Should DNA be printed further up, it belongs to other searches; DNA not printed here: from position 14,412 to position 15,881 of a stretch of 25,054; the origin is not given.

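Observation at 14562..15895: Solo DUF262 (ParB-like, DGQQR) protein with a 29-bp perfect palindrome in its promoter region, a candidate single-gene plasmid defence or maintenance factor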

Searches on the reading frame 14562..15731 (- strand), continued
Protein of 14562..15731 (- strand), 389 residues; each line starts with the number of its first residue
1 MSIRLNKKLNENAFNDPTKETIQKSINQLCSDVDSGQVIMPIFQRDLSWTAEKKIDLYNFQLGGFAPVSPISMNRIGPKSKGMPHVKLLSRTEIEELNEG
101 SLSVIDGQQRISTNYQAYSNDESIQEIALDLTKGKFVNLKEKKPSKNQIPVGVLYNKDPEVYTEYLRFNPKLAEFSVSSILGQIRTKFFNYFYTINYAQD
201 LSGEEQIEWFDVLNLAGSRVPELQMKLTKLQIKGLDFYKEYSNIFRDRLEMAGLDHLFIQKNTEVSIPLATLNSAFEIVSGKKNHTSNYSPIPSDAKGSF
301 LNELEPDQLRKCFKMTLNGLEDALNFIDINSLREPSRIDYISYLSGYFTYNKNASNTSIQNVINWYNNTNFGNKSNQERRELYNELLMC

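Call 75: search_protein_families(library=padloc, proteins=[P0258, P0259, P0176, P0182, P0244, P0247, P0255, P0263], max_evalue=0.00001)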
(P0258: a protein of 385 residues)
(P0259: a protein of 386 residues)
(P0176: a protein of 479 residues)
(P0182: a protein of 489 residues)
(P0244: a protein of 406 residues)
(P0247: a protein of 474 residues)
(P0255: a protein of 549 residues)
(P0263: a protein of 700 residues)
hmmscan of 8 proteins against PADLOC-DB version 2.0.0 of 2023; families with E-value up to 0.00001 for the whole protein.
P0258 (385 aa): 4 families
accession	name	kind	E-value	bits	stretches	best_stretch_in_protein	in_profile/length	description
PDLC04709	PDC-M55C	-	4.8e-10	36.7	1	7-217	17-241/554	-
PDLC04151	HEC-05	-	4.8e-08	30.2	0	2-46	23-67/600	-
PDLC04157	HEC-06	-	1.1e-06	25.5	1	6-49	10-53/558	-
PDLC04150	HEC-05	-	1.9e-06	25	0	2-48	5-51/583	-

P0259 (386 aa): 3 families
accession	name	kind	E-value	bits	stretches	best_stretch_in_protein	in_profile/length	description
PDLC04709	PDC-M55C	-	6.5e-10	36.3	1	8-233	18-254/554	-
PDLC02693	Orf5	-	7.4e-06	23.2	0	20-95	10-72/543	Orf5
PDLC04151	HEC-05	-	8e-06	22.8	0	5-46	26-67/600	-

P0176 (479 aa): 0 families

P0182 (489 aa): 0 families

P0244 (406 aa): 8 families
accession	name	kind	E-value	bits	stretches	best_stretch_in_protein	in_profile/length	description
PDLC04709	PDC-M55C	-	3.3e-51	172.6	2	17-111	20-113/554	-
PDLC04151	HEC-05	-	2.9e-37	126.7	2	12-111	26-136/600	-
PDLC04150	HEC-05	-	1.5e-25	88.1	2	19-113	15-120/583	-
PDLC04152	HEC-05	-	4.7e-19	66.3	1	139-401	185-450/566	-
PDLC04153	HEC-05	-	6.4e-15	52.3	1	14-108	9-115/621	-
PDLC02695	Orf5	-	6.1e-10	36.1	1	24-109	18-99/601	Orf5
PDLC04157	HEC-06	-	4.1e-09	33.6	1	16-111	13-95/558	-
PDLC02693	Orf5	-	8.8e-06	23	0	27-115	10-90/543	Orf5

P0247 (474 aa): 3 families
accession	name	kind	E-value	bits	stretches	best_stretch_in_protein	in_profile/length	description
PDLC02792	SspE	-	1.8e-08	31.2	1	41-178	24-149/771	SspE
PDLC02786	SspE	-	1.4e-07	28.2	1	42-132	25-105/766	SspE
PDLC04154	HEC-06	-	2.1e-07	28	0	111-131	71-91/569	-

P0255 (549 aa): 14 families
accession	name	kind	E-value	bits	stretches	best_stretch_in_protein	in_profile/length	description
PDLC04709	PDC-M55C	-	7.2e-43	145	2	4-104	8-108/554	-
PDLC04151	HEC-05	-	4.3e-15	53.4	1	9-100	24-127/600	-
PDLC03877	NsnA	-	4e-14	50.7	1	6-216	46-204/385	-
PDLC04150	HEC-05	-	2e-11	41.5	1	11-100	8-109/583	-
PDLC04027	PD-T4-2_A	-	6.6e-11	39.9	0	11-54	38-82/363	-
PDLC04153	HEC-05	-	7.5e-10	35.6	1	13-63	9-59/621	-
PDLC04155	HEC-06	-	3.5e-09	33.7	1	6-100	5-84/562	-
PDLC02700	Orf5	-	1.5e-08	31.9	1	18-99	5-76/555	Orf5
PDLC02693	Orf5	-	4e-08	30.7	1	26-100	10-77/543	Orf5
PDLC04154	HEC-06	-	4e-08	30.4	1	1-99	1-85/569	-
PDLC04157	HEC-06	-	6.8e-08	29.5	1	13-100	11-86/558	-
PDLC02695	Orf5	-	3.3e-06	23.8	0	7-100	4-92/601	Orf5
PDLC02792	SspE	-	4.5e-06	23.3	0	22-49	22-48/771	SspE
PDLC02786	SspE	-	5.1e-06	23.1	0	9-100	9-99/766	SspE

P0263 (700 aa): 8 families
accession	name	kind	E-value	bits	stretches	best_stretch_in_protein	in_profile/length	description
PDLC04709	PDC-M55C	-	7.4e-47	158.2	1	12-366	17-392/554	-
PDLC04151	HEC-05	-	1.1e-34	118.2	2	11-107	27-134/600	-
PDLC04150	HEC-05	-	1.2e-19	68.6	1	13-108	11-117/583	-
PDLC04152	HEC-05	-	3.5e-17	60.2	1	153-359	196-403/566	-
PDLC04153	HEC-05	-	1.4e-16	57.9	1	12-122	9-129/621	-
PDLC03877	NsnA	-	7.3e-09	33.4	1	10-217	51-201/385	-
PDLC04157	HEC-06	-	8e-09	32.6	0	1-217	1-234/558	-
PDLC02695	Orf5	-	6.7e-06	22.7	0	20-102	16-94/601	Orf5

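Call 80: search_protein_families(library=pfam, proteins=[L024:7171-7869:+, L038:7174-9960:+, L040:2847-3911:+, L041:7234-8484:+, L048:7314-8546:+, L055:7209-7910:+, L066:7309-8508:+, L072:7183-8229:+, L080:7192-7812:+, L065:4140-5150:+], max_evalue=0.001)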
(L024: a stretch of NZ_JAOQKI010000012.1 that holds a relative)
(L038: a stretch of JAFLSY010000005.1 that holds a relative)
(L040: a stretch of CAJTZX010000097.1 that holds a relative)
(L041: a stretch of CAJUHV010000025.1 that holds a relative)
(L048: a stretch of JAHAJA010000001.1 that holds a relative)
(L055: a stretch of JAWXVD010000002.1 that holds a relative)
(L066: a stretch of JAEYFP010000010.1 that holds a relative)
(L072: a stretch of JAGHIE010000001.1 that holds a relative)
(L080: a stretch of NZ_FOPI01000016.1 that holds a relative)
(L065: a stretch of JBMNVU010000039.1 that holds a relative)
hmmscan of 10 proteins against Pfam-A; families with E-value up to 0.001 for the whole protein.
L024:7171-7869:+ (232 aa): 1 family
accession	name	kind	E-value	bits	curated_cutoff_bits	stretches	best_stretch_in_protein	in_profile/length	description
PF02452.23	PemK_toxin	-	0.00034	21.2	23.1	1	7-87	3-88/109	PemK-like, MazF-like toxin of type II toxin-antitoxin system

L038:7174-9960:+ (928 aa): 7 families
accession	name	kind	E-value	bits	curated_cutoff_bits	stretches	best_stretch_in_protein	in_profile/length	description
PF20473.4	MmeI_Mtase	-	7.1e-92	307.7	27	1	364-621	5-258/259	MmeI, DNA-methyltransferase domain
PF20466.3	MmeI_TRD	-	4e-71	239.1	27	1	639-842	1-205/207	MmeI, target recognition domain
PF20464.3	MmeI_N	-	7.1e-30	105.1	27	1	9-187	2-181/181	MmeI, N-terminal domain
PF20467.3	MmeI_C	-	1.6e-20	73.6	27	1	847-926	4-82/83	MmeI, C-terminal domain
PF20465.4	MmeI_hel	-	7.3e-20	72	27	1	198-276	2-75/75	MmeI, helicase spacer domain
PF07669.17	Eco57I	-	1.2e-08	35.6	25.3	1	431-568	2-145/171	Eco57I restriction-modification methylase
PF02384.22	N6_Mtase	-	0.00014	21.8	20.4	0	382-512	50-139/311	N-6 DNA Methylase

L040:2847-3911:+ (354 aa): 1 family
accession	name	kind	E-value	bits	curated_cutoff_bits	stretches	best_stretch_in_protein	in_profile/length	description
PF12770.12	CHAT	-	1.6e-10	41.3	24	1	172-325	107-271/289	CHAT domain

L041:7234-8484:+ (416 aa): 5 families
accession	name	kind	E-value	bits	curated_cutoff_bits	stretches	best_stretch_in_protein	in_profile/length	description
PF13304.12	AAA_21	-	1.3e-27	98.1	27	1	23-350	1-304/304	AAA domain, putative AbiEii toxin, Type IV TA system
PF13175.12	AAA_15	-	6.2e-21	75.9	32.1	2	1-173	1-164/374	AAA ATPase domain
PF02463.25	SMC_N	-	8.9e-14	51.9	40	1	1-354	1-206/220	RecF/RecN/SMC N terminal domain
PF13555.12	AAA_29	-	4.3e-07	30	27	1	3-43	2-44/61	P-loop containing region of AAA domain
PF13476.12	AAA_23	-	1.1e-06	29.9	27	1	4-224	1-177/201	AAA domain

L048:7314-8546:+ (410 aa): 1 family
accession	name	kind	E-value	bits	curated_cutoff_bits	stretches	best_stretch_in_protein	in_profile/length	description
PF15515.12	MvaI_BcnI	-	2.7e-67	227.6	25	1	172-401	1-226/227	MvaI/BcnI restriction endonuclease family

L055:7209-7910:+ (233 aa): 3 families
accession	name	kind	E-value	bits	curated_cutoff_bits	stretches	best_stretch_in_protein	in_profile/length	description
PF13676.11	TIR_2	-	2.7e-21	76.8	28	1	99-182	1-83/122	TIR domain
PF01582.25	TIR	-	7.2e-16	58.9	21.3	1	97-192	2-98/179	TIR domain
PF08937.16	ThsB_TIR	-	0.00051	20.8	21.2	0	100-175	1-84/100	Thoeris protein ThsB, TIR-like domain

L066:7309-8508:+ (399 aa): 1 family
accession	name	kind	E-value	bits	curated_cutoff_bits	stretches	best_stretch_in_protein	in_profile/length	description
PF18947.5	HAMP_2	-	0.00084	19.7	24.3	0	274-319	19-64/67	HAMP domain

L072:7183-8229:+ (348 aa): 1 family
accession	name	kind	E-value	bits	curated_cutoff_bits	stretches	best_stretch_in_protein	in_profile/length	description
PF07751.16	Abi_2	-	2.9e-19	70.5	25.6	1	65-244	1-184/184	Abi-like protein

L080:7192-7812:+ (206 aa): 0 families

L065:4140-5150:+ (336 aa): 0 families

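Call 82: find_encoding_contigs(protein=window:14562-15731:-, flank=7000, max_places=8)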
Protein window:14562-15731:- (389 aa): 29 contigs read that carry it; 8 places shown.
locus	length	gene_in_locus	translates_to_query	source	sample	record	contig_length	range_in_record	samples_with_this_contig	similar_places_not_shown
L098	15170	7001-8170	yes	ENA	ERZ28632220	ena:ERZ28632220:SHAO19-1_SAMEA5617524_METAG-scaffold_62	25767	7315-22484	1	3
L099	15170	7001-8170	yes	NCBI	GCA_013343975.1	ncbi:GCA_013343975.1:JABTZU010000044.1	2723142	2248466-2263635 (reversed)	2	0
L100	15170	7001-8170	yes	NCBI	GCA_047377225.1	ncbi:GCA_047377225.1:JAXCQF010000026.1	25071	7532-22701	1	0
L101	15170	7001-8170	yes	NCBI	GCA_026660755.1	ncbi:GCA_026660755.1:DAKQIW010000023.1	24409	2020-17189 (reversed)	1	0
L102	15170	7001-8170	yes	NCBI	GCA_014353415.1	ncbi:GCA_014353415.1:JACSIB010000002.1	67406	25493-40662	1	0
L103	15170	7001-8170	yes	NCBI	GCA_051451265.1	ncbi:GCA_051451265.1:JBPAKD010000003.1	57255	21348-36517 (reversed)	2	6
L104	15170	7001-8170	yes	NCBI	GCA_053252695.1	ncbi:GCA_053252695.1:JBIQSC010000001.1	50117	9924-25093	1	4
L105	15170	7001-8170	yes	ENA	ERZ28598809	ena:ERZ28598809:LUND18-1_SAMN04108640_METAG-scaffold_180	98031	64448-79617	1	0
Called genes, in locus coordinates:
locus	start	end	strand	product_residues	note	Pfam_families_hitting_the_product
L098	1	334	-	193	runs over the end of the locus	-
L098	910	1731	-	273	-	PF00126:HTH_1, PF03466:LysR_substrate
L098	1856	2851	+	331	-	PF03601:Cons_hypoth698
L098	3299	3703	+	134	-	-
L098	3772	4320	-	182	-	PF00239:Resolvase, PF13565:HTH_32 (weak), PF02796:HTH_7 (weak), PF08279:HTH_11 (weak), PF13384:HTH_23 (weak)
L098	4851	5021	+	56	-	-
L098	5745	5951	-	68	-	-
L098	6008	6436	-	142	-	PF14022:DUF4238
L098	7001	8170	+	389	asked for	PF03235:GmrSD_N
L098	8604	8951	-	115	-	PF01022:HTH_5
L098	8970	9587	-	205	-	PF03596:Cad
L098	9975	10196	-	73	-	-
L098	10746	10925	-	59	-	PF01446:Rep_1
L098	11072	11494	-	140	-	PF18008:Bac_RepA_C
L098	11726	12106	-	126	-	PF06970:RepA_N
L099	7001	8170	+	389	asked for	PF03235:GmrSD_N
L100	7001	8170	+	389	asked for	PF03235:GmrSD_N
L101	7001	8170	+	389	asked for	PF03235:GmrSD_N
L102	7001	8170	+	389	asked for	PF03235:GmrSD_N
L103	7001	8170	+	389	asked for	PF03235:GmrSD_N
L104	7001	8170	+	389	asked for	PF03235:GmrSD_N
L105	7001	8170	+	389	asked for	PF03235:GmrSD_N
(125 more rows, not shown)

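Call 97: find_encoding_contigs(protein=P0258, flank=4000, max_places=3)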
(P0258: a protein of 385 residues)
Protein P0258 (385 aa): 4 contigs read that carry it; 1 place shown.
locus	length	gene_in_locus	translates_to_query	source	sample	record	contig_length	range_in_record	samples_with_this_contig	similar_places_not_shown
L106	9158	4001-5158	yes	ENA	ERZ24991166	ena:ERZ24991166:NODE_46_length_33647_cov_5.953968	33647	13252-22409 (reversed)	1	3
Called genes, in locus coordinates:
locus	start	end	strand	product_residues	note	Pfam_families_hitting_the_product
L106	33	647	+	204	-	-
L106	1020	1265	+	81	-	-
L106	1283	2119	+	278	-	-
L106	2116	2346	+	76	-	-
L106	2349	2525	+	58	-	PF14020:DUF4236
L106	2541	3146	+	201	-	-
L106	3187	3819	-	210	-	PF08239:SH3_3, PF06725:3D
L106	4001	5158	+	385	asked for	PF03235:GmrSD_N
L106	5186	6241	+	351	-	PF02272:DHHA1 (weak)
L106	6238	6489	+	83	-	PF00085:Thioredoxin (weak)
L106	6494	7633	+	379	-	-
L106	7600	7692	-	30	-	-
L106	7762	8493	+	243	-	-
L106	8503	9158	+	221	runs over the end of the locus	-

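Call 98: find_encoding_contigs(protein=P0176, flank=4000, max_places=3)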
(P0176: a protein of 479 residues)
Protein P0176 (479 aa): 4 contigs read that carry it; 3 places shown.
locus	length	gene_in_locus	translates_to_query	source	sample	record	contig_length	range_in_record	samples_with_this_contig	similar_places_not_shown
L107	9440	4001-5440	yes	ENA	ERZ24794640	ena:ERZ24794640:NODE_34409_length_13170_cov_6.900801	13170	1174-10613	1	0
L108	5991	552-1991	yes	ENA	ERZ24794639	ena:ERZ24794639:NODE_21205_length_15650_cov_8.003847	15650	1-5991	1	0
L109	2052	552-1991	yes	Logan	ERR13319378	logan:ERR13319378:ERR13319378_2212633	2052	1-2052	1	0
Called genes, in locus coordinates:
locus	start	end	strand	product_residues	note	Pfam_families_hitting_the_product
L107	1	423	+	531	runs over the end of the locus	?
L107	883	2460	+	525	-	PF08308:PEGA (weak)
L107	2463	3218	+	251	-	PF03781:FGE-sulfatase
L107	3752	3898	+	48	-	-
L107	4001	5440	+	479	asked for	PF03235:GmrSD_N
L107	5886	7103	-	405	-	PF13020:NOV_C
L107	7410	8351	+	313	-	PF00239:Resolvase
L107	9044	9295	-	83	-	-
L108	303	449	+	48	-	-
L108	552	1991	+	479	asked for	PF03235:GmrSD_N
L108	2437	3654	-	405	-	PF13020:NOV_C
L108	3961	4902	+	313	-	PF00239:Resolvase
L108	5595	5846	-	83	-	-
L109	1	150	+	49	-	?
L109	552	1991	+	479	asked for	PF03235:GmrSD_N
